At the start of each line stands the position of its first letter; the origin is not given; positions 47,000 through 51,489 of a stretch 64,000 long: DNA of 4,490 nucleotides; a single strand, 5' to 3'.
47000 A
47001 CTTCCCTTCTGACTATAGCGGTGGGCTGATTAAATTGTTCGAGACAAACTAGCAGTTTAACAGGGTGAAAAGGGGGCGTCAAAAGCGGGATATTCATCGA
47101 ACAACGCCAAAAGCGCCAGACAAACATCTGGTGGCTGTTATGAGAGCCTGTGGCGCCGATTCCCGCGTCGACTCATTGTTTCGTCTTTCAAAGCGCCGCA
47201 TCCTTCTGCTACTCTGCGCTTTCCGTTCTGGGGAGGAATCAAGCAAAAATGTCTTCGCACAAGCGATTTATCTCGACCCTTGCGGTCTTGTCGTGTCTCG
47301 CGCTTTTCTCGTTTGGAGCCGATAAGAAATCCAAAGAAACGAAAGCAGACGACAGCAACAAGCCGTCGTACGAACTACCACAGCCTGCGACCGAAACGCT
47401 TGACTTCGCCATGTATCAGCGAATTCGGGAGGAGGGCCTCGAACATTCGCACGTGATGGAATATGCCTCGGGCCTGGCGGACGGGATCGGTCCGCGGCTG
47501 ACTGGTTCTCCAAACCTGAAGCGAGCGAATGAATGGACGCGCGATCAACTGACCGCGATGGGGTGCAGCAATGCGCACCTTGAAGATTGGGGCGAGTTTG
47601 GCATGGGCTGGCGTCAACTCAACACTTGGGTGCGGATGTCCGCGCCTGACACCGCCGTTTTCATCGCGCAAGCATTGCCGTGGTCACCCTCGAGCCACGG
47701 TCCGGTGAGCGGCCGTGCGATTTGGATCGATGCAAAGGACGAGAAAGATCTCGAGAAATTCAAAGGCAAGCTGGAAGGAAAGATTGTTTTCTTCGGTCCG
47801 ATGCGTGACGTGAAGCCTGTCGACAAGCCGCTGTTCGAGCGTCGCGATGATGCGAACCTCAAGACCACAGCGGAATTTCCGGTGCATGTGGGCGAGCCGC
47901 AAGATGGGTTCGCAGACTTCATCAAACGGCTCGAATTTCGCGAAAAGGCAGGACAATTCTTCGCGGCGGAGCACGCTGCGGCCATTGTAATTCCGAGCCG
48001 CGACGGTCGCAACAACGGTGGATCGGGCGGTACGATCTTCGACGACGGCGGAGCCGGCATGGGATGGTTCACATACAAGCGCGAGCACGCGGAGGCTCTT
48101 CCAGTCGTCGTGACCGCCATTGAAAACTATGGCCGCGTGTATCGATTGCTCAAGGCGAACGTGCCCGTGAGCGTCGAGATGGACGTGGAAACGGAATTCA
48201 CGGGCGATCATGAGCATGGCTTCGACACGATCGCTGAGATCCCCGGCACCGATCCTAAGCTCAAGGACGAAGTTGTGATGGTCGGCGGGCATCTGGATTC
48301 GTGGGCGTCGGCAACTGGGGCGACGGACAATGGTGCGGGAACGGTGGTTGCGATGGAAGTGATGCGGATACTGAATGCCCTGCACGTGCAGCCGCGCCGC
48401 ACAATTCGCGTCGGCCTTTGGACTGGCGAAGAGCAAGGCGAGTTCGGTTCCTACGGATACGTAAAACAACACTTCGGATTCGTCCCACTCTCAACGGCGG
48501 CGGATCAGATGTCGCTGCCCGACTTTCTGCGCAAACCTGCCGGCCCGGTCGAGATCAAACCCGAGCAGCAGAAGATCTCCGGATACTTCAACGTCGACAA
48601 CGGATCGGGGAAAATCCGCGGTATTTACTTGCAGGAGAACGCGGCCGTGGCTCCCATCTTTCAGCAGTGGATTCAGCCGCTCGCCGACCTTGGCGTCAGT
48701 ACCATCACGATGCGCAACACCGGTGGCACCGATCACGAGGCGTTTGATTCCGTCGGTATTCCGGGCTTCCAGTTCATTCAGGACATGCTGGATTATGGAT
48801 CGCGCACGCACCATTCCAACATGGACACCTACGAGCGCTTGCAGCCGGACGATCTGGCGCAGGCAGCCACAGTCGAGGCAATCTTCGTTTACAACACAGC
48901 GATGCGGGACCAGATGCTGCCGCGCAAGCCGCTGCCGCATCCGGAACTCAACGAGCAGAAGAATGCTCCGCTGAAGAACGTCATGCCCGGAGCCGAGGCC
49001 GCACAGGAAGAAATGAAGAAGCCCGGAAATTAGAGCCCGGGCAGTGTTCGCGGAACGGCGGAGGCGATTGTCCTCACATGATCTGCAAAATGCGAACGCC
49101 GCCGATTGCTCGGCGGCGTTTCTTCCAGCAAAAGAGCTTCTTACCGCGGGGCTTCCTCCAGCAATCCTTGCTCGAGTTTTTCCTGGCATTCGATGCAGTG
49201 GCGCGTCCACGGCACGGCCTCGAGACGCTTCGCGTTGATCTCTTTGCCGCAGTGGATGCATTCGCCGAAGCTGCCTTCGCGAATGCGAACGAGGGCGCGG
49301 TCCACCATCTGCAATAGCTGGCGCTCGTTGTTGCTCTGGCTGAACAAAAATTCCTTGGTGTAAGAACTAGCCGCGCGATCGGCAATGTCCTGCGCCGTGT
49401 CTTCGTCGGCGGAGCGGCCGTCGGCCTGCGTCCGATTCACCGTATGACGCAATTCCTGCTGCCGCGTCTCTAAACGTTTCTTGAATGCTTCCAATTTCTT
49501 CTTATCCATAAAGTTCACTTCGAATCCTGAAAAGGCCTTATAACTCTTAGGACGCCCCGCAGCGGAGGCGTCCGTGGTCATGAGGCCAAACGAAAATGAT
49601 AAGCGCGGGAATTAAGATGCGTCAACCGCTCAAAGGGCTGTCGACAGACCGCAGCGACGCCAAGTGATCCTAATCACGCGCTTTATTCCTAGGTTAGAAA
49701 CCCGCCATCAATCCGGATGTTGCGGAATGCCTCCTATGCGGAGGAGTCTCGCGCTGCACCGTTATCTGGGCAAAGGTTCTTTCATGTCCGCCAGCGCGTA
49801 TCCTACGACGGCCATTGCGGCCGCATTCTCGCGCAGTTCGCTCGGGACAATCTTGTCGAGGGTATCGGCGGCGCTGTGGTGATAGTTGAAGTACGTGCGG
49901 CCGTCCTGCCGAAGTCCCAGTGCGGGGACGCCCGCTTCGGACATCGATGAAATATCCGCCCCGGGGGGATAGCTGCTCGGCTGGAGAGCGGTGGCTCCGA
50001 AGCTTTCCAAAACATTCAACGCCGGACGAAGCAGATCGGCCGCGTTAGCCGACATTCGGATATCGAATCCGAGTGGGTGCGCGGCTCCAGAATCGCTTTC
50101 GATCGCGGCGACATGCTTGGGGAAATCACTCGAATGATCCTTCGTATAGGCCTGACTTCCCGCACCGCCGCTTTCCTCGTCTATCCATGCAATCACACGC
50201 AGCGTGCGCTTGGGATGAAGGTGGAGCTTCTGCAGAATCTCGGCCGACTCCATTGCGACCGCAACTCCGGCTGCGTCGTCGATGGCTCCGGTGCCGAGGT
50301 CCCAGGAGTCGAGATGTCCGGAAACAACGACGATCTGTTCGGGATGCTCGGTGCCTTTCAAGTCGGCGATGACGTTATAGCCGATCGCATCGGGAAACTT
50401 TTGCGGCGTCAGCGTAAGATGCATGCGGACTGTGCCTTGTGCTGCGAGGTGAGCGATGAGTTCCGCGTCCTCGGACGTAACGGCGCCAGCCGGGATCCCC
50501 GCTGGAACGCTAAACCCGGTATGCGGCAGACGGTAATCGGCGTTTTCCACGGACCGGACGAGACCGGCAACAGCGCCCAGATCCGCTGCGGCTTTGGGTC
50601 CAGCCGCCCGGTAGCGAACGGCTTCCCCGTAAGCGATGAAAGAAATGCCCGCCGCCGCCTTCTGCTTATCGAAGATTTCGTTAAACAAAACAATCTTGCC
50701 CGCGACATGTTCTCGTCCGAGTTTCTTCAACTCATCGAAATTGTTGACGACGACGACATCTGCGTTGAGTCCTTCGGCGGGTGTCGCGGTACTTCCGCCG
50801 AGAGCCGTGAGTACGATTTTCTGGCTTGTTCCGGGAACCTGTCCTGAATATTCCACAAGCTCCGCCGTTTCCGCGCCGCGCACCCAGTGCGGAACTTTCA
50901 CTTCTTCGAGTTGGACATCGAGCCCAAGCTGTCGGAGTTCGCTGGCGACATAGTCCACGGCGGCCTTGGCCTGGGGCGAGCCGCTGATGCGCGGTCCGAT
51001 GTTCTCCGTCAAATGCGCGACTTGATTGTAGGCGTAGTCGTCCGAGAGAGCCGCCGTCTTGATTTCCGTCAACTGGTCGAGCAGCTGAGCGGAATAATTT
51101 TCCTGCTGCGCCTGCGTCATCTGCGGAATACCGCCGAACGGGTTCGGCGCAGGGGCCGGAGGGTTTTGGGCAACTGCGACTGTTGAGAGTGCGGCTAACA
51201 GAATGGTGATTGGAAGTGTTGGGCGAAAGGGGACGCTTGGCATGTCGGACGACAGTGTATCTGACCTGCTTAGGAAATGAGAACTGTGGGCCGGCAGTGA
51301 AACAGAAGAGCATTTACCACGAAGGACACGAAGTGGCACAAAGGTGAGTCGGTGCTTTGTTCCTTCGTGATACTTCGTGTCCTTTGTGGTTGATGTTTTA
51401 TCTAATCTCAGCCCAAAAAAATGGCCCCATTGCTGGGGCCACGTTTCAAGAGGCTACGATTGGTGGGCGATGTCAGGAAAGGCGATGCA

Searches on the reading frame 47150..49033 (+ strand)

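Call 75: search_protein_families(library=pfam, proteins=[window:47150-49033:+], max_evalue=0.001)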
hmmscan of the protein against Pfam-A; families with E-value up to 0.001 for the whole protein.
window:47150-49033:+ (627 aa): 2 families
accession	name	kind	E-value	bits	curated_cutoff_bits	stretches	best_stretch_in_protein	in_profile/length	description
PF04389.22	Peptidase_M28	-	1.5e-29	103.5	21.3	1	360-575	2-188/193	Peptidase family M28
PF01546.33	Peptidase_M20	-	6.8e-07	29.8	24.6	1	387-577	29-201/206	Peptidase family M20/M25/M40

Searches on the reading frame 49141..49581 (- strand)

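Call 75: search_protein_families(library=pfam, proteins=[window:49141-49581:-], max_evalue=0.001)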
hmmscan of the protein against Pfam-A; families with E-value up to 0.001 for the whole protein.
window:49141-49581:- (146 aa): 2 families
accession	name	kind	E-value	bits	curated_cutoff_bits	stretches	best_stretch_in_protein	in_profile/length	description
PF01258.23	zf-dskA_traR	-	1e-13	51.5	24.9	1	103-138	1-36/36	Prokaryotic dksA/traR C4-type zinc finger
PF21157.2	DksA_N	-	3.5e-06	27.6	27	1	30-100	2-71/71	DnaK suppressor protein DksA, N-terminal domain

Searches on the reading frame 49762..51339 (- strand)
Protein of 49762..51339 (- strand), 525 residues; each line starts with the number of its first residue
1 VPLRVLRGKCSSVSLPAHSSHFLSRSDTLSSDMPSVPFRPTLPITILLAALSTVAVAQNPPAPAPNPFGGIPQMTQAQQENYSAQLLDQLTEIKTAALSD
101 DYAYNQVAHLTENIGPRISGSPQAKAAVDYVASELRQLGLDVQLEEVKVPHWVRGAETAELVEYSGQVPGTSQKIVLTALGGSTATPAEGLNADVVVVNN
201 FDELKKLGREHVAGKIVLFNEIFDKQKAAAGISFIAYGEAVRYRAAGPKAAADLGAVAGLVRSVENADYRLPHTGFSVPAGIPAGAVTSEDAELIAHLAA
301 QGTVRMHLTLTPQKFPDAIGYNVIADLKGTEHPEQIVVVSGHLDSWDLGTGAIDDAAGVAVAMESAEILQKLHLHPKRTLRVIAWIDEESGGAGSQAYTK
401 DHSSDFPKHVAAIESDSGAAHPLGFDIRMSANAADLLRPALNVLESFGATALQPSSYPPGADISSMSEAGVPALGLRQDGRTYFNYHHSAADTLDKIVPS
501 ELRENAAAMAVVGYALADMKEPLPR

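Call 75: search_protein_families(library=pfam, proteins=[window:49762-51339:-], max_evalue=0.001)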
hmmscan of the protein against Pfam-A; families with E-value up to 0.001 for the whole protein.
window:49762-51339:- (525 aa): 2 families
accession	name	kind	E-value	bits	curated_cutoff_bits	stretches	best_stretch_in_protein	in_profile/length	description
PF04389.22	Peptidase_M28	-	8.8e-33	114.1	21.3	1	322-510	1-190/193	Peptidase family M28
PF01546.33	Peptidase_M20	-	3.8e-09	37.2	24.6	1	349-409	30-91/206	Peptidase family M20/M25/M40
